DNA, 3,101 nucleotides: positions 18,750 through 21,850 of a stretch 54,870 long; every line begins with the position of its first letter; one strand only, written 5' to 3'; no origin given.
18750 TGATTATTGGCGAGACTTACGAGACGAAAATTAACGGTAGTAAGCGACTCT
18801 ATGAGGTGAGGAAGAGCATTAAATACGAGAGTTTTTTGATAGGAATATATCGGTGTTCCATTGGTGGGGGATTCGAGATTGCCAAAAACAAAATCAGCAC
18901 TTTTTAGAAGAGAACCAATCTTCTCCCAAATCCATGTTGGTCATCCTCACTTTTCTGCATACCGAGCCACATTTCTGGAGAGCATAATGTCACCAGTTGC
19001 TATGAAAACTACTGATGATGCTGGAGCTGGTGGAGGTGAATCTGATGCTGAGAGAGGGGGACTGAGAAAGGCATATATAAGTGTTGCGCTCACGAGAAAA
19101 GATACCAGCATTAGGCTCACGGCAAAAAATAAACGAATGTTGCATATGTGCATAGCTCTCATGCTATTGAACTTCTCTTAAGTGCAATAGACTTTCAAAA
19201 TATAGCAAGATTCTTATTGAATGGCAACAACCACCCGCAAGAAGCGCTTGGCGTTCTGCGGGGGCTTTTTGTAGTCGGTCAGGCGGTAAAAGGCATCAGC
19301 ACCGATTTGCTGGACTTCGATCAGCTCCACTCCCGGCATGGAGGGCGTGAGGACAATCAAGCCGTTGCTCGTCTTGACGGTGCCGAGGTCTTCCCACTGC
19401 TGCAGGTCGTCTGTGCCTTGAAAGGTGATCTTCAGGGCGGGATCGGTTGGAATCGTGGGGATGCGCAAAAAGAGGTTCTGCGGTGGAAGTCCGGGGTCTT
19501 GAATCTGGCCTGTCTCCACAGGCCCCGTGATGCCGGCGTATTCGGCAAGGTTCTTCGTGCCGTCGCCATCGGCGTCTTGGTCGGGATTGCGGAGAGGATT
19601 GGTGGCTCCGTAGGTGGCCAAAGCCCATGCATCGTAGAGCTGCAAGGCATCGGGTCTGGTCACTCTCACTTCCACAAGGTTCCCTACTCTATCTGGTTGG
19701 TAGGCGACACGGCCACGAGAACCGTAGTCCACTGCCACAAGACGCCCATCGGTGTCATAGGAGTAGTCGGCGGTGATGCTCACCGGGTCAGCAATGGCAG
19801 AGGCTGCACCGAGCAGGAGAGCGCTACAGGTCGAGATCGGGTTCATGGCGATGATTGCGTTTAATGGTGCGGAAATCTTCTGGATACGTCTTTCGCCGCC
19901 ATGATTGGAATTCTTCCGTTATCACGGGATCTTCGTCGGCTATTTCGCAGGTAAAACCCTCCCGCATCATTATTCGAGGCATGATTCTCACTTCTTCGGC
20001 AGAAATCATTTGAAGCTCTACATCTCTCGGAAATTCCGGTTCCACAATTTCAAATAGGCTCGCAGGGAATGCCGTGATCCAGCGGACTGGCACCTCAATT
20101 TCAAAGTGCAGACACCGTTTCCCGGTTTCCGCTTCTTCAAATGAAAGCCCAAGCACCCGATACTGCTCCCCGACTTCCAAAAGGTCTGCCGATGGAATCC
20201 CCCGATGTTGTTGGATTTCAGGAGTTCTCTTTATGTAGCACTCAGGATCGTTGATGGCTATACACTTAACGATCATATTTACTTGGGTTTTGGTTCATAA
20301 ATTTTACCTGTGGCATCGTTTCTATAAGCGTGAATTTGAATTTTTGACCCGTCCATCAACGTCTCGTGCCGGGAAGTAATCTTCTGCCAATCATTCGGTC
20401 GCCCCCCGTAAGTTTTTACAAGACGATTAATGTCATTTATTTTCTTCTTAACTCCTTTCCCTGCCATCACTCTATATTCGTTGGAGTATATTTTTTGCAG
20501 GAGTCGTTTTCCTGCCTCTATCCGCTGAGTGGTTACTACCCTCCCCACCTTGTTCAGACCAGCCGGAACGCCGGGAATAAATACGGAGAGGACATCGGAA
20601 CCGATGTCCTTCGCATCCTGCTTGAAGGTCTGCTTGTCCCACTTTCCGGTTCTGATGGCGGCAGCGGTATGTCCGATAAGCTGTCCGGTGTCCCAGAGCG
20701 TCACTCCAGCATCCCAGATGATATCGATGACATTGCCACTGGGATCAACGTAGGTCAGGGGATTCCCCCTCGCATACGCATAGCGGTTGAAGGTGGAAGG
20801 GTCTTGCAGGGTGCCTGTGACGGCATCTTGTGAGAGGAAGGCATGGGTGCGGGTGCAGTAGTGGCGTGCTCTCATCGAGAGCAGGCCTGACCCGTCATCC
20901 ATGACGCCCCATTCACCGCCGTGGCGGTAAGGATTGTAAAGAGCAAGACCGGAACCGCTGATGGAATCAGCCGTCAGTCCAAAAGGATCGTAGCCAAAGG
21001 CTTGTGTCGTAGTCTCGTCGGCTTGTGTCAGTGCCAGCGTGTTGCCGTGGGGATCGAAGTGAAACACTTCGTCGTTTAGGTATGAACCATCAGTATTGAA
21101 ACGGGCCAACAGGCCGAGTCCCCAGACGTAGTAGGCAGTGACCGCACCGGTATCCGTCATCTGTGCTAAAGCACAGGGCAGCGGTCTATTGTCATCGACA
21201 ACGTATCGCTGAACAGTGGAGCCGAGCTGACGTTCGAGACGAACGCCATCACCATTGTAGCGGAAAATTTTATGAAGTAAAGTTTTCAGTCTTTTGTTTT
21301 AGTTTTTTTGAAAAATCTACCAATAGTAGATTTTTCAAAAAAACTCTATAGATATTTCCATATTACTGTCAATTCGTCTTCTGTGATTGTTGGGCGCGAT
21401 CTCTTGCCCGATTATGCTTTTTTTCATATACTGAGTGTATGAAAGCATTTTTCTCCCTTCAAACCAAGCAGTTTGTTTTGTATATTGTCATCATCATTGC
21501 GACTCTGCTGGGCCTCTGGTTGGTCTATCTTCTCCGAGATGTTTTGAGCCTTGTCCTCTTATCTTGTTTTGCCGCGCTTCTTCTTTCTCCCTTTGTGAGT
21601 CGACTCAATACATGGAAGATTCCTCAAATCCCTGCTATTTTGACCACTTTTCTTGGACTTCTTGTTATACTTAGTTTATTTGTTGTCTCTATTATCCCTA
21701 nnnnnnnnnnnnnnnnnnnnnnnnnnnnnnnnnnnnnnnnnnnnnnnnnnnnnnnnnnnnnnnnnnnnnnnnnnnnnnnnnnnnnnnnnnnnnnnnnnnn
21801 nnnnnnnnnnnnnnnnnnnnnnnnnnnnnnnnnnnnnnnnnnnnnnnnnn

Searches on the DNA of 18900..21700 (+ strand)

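Call 86: search_dna_similar(query=window:19150-21350:+, collection=plasmids, mode=distant, max_rows=8)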
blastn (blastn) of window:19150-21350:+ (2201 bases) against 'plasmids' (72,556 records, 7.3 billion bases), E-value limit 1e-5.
No match.

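Call 87: search_dna_similar(query=window:19150-21350:+, collection=phages, mode=distant, max_rows=8)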
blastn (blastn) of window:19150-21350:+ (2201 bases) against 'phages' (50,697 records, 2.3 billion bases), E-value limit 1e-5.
No match.

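Call 92: search_rna_families(source=window, start=18900, end=21700, threshold=evalue, max_evalue=0.1)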
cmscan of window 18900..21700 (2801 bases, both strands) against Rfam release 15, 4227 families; matches with E-value up to 0.1: 0.
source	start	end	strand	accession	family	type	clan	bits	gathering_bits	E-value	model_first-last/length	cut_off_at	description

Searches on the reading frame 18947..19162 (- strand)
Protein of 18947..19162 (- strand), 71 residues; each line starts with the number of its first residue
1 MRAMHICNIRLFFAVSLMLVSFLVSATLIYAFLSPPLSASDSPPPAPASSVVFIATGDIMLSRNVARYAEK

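Call 46: find_encoding_contigs(protein=window:18947-19162:-, flank=5000, max_places=10)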
Protein window:18947-19162:- (71 aa): no gene with exactly this product is on record in the collection.

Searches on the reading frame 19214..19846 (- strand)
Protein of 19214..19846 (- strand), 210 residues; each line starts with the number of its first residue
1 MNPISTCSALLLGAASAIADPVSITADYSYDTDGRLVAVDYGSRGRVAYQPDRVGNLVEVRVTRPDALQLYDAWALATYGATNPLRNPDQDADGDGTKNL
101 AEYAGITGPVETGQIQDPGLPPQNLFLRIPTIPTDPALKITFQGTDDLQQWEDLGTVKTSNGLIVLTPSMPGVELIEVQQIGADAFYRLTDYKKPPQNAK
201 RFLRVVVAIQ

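Call 6: search_protein_families(library=pfam, proteins=[window:19214-19846:-], max_evalue=0.1)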
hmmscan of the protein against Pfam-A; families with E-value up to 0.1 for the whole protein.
window:19214-19846:- (210 aa): 1 family
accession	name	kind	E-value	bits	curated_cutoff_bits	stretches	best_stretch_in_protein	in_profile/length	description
PF05593.20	RHS_repeat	-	0.00012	22.8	22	1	30-66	1-35/38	RHS Repeat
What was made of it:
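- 19214..19846 (-): Complete 210-aa secreted YD-repeat protein: signal peptide, one RHS repeat, a DxDGDG calcium-type motif and a beta-rich domain ending RFLRVVV. It overlaps the immunity gene by 23 nt. PF05593 scores 22.8 bits against a cut-off of 22 (call 6).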

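Call 7: search_protein_families(library=ncbifam, proteins=[window:19214-19846:-], max_evalue=0.1)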
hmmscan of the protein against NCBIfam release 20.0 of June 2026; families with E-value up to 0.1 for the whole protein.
window:19214-19846:- (210 aa): 1 family
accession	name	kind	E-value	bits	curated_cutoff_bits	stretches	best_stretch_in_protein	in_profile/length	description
NF042425.1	Amuc_1099_fam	equivalog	0.021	14.4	50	1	88-111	126-149/321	Amuc_1099 family pilus-like system protein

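Call 9: find_encoding_contigs(protein=window:19214-19846:-, flank=10000, max_places=10)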
Protein window:19214-19846:- (210 aa): 1 contig read that carries it; 1 place shown.
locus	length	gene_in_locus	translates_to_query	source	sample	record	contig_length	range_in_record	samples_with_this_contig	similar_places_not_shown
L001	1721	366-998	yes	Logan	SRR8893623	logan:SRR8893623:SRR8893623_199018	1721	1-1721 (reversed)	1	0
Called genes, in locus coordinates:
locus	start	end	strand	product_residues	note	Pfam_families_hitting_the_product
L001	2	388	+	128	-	?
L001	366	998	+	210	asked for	-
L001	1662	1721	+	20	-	?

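Call 18: find_homologous_proteins(query=window:19214-19846:-, max_evalue=0.001)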
Query window:19214-19846:- (210 aa): 1 proteins with E <= 0.001 among 403 candidates.
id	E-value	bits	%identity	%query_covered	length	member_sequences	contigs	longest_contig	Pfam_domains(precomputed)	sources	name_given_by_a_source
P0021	6.2e-135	465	100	100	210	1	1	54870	-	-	-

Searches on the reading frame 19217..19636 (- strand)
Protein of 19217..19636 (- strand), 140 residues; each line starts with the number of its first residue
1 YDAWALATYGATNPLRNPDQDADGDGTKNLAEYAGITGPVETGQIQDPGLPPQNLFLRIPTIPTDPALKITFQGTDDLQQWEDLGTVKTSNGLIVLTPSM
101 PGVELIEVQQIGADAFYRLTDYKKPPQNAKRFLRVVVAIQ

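Call 28: search_protein_families(library=pfam, proteins=[window:19217-19636:-], max_evalue=10)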
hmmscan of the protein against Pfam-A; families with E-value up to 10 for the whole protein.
seq(140 aa): 0 families

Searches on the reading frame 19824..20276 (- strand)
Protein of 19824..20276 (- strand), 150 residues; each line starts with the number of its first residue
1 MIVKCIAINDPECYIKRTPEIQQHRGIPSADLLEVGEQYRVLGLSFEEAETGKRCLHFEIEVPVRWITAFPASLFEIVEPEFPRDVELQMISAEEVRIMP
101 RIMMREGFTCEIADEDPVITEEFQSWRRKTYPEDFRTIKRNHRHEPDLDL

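Call 6: search_protein_families(library=pfam, proteins=[window:19824-20276:-], max_evalue=0.1)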
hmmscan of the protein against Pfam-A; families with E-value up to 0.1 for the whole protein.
window:19824-20276:- (150 aa): 0 families

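Call 7: search_protein_families(library=ncbifam, proteins=[window:19824-20276:-], max_evalue=0.1)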
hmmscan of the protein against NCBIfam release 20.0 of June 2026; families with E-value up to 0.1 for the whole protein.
window:19824-20276:- (150 aa): 0 families

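Call 8: find_encoding_contigs(protein=window:19824-20276:-, flank=10000, max_places=10)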
Protein window:19824-20276:- (150 aa): no gene with exactly this product is on record in the collection.

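Call 28: search_protein_families(library=pfam, proteins=[window:19827-20276:-], max_evalue=10)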
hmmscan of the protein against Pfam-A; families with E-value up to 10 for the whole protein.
seq(150 aa): 0 families

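Call 33: find_homologous_proteins(query=window:19824-20276:-, max_evalue=0.001)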
Query window:19824-20276:- (150 aa): 1 proteins with E <= 0.001 among 18 candidates.
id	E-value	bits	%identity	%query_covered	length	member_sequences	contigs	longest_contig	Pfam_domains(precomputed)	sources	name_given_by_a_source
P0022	1.9e-96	338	100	100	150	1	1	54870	-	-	-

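Call 70: predict_structure(alignment_id=A3)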
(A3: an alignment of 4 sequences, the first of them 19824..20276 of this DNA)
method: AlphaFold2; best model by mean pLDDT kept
length: 150 residues; sequences in the alignment: 4
mean_pLDDT: 74.5   pTM: 0.68
mean pLDDT of the five models: 74.5, 71.7, 71.3, 63.5, 55.8
residues with pLDDT >= 90: 25; 70-90: 80; 50-70: 15; < 50: 30
segments of 3 or more residues with pLDDT < 50: 13-27, 135-145, 147-150
pLDDT, mean of each block of 10 residues (from residue 1): 84 45 46 85 86 83 73 91 86 88 84 85 87 52 41
secondary structure, 60 per line:
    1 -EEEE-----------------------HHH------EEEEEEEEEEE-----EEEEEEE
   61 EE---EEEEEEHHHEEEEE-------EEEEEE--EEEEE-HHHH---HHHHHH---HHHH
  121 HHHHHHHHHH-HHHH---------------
elements in order: E2-5 E38-48 E54-62 E66-71 E75-79 E87-92 E95-99 H101-104 H108-113 H117-130 H132-135

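Call 74: fold_search(model_id=the predicted structure, library=pdb)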
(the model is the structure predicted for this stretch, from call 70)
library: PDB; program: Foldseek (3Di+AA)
matches with E <= 10: 540; with E <= 0.001: 0
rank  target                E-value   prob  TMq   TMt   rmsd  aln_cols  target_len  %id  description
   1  4v6a_BH               4.1e-01  0.09  0.13  0.12  10.5        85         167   18  Structure of EF-P bound to the 70S ribosome. (released 2014-07-09)
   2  5tzn_F                4.1e-01  0.04  0.10  0.10  14.1        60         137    7  Structure of the viral immunoevasin m12 (Smith) bound to the natural killer cell receptor NKR-P1B (B6) (released 2017-05-24)
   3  7uwz_MODEL_1_A        4.6e-01  0.23  0.14  0.31   8.7        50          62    8  NMR solution structure of the De novo designed small beta-barrel protein 33_bp_sh3 (released 2023-03-22)
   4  1ue9_MODEL_1_A        4.6e-01  0.16  0.20  0.32  11.7        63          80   19  Solution structure of the fourth SH3 domain of human intersectin 2 (KIAA1256) (released 2003-11-09)
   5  1jqq_B                4.9e-01  0.72  0.29  0.49   5.6        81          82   15  Crystal structure of Pex13p(301-386) SH3 domain (released 2002-12-06)
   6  2xk0_MODEL_1_A        5.5e-01  0.14  0.16  0.30  12.7        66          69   11  Solution structure of the Tudor domain from Drosophila Polycomblike (Pcl) (released 2010-08-11)
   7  1jqq_C                5.8e-01  0.38  0.22  0.42   5.2        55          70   14  Crystal structure of Pex13p(301-386) SH3 domain (released 2002-12-06)
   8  7tuo                  6.1e-01  0.08  0.19  0.10  15.3       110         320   13  Crystal structure analysis of human USP28 complex with a compound (released 2023-02-15)
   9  1zc3_B                6.1e-01  0.04  0.11  0.14  14.7       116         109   14  Crystal structure of the Ral-binding domain of Exo84 in complex with the active RalA (released 2005-06-14)
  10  5opx_Q                6.5e-01  0.06  0.15  0.21   9.7        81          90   14  Crystal structure of the GroEL mutant A109C in complex with GroES and ADP BeF2 (released 2018-01-10)
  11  4v8a_AH               6.9e-01  0.15  0.14  0.13   8.3        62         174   18  The structure of thermorubin in complex with the 70S ribosome from Thermus thermophilus. (released 2014-07-09)
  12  7nhk_K                6.9e-01  0.14  0.17  0.15  10.3        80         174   12  LsaA, an antibiotic resistance ABCF, in complex with 70S ribosome from Enterococcus faecalis (released 2021-05-05)
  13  6heh                  6.9e-01  0.07  0.19  0.10  14.3       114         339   14  Structure of the catalytic domain of USP28 (insertion deleted) (released 2019-03-27)
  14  8p19                  7.3e-01  0.08  0.19  0.10  14.2       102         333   15  USP28 USP domain apo (released 2024-05-22)
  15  5opx_O                7.3e-01  0.05  0.15  0.20   9.4        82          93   13  Crystal structure of the GroEL mutant A109C in complex with GroES and ADP BeF2 (released 2018-01-10)
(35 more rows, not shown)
